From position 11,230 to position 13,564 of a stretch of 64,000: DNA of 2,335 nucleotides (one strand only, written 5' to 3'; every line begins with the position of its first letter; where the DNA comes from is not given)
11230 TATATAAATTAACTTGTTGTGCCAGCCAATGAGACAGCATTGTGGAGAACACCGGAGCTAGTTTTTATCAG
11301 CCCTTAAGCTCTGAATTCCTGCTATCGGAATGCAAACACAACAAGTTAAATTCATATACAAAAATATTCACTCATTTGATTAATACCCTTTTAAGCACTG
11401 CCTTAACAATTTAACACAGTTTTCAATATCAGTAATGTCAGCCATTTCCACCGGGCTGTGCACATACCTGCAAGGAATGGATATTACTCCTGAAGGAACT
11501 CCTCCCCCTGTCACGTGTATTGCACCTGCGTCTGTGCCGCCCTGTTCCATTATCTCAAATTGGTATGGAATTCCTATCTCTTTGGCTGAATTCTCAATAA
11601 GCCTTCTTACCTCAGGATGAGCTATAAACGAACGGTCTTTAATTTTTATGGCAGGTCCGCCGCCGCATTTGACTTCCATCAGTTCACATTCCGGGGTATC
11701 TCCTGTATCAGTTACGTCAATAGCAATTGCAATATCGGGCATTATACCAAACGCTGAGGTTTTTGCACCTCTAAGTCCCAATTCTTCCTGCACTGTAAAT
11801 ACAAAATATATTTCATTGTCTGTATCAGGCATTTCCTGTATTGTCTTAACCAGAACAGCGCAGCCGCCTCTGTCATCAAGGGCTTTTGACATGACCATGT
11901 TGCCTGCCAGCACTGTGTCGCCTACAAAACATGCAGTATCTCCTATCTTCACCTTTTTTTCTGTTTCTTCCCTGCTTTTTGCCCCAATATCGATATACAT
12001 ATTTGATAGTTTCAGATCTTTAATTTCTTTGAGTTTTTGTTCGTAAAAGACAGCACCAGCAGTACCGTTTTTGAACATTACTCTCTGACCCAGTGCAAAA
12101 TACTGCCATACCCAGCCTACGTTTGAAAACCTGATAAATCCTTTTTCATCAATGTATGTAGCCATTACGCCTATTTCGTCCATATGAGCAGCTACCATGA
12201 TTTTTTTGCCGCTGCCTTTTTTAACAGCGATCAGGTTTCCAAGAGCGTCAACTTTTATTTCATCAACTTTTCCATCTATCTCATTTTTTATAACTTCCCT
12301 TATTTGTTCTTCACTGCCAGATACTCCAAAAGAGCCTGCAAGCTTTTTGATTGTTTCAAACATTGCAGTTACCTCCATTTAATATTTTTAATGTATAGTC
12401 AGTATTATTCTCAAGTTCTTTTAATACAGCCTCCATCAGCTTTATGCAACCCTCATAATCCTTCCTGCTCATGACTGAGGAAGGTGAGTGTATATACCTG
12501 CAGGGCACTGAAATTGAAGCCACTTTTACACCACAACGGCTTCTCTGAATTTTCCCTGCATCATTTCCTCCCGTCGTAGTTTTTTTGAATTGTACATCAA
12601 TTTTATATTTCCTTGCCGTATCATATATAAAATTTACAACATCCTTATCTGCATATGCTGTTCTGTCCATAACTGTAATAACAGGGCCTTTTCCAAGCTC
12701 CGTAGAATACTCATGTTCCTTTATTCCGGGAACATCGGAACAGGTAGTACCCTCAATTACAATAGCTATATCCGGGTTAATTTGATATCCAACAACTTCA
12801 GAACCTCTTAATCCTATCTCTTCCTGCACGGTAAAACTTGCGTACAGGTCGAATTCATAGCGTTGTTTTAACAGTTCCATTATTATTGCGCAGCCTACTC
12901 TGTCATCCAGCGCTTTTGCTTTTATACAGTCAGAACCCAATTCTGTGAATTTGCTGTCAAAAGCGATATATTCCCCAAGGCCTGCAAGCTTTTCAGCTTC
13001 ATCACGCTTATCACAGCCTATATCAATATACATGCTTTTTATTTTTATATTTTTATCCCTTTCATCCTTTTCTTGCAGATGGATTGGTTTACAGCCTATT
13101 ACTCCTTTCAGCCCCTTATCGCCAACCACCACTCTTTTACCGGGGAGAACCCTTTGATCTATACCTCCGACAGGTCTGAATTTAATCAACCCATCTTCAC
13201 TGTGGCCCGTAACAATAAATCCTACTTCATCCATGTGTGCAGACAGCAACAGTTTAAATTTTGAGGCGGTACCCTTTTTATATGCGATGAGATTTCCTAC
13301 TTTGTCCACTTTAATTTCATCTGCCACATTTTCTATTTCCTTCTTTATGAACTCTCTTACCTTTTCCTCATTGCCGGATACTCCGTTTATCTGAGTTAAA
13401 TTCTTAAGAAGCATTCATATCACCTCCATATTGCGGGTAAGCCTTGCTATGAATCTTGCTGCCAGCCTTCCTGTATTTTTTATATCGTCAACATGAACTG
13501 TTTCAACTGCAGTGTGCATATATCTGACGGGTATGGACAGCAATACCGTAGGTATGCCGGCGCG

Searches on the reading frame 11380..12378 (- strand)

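Call 12: search_protein_families(library=pfam, proteins=[window:11380-12378:-], max_evalue=0.01)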
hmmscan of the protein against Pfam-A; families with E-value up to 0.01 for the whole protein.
window:11380-12378:- (332 aa): 4 families
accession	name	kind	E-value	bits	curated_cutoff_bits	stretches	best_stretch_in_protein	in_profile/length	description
PF05343.19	Peptidase_M42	-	2.2e-97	326.1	23.2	1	47-324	1-292/292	M42 glutamyl aminopeptidase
PF01546.33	Peptidase_M20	-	3.7e-11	43.8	24.6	1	166-329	33-204/206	Peptidase family M20/M25/M40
PF04389.22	Peptidase_M28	-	0.00011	22.4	21.3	1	166-209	30-77/193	Peptidase family M28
PF02127.20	Peptidase_M18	-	0.0038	16.5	24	0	237-326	336-429/432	Aminopeptidase I zinc metalloprotease (M18)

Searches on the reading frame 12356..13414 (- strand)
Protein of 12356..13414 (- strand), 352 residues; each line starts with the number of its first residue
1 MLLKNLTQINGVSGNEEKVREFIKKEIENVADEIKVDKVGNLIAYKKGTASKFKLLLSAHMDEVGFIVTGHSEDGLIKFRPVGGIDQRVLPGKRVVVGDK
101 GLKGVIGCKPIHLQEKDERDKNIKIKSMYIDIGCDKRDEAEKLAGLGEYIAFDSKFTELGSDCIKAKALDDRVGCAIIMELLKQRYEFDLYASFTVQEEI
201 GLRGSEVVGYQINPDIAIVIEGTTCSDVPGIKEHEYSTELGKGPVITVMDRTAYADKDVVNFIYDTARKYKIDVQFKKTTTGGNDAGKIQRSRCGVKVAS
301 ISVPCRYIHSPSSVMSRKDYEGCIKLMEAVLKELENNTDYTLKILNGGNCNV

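Call 12: search_protein_families(library=pfam, proteins=[window:12356-13414:-], max_evalue=0.01)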
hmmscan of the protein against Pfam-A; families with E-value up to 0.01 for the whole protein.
window:12356-13414:- (352 aa): 3 families
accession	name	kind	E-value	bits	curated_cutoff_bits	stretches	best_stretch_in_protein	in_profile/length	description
PF05343.19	Peptidase_M42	-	9.4e-95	317.4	23.2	1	40-326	1-292/292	M42 glutamyl aminopeptidase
PF02127.20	Peptidase_M18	-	7.8e-05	22.1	24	1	233-328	330-429/432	Aminopeptidase I zinc metalloprotease (M18)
PF04389.22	Peptidase_M28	-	0.00027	21.2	21.3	0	167-330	29-189/193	Peptidase family M28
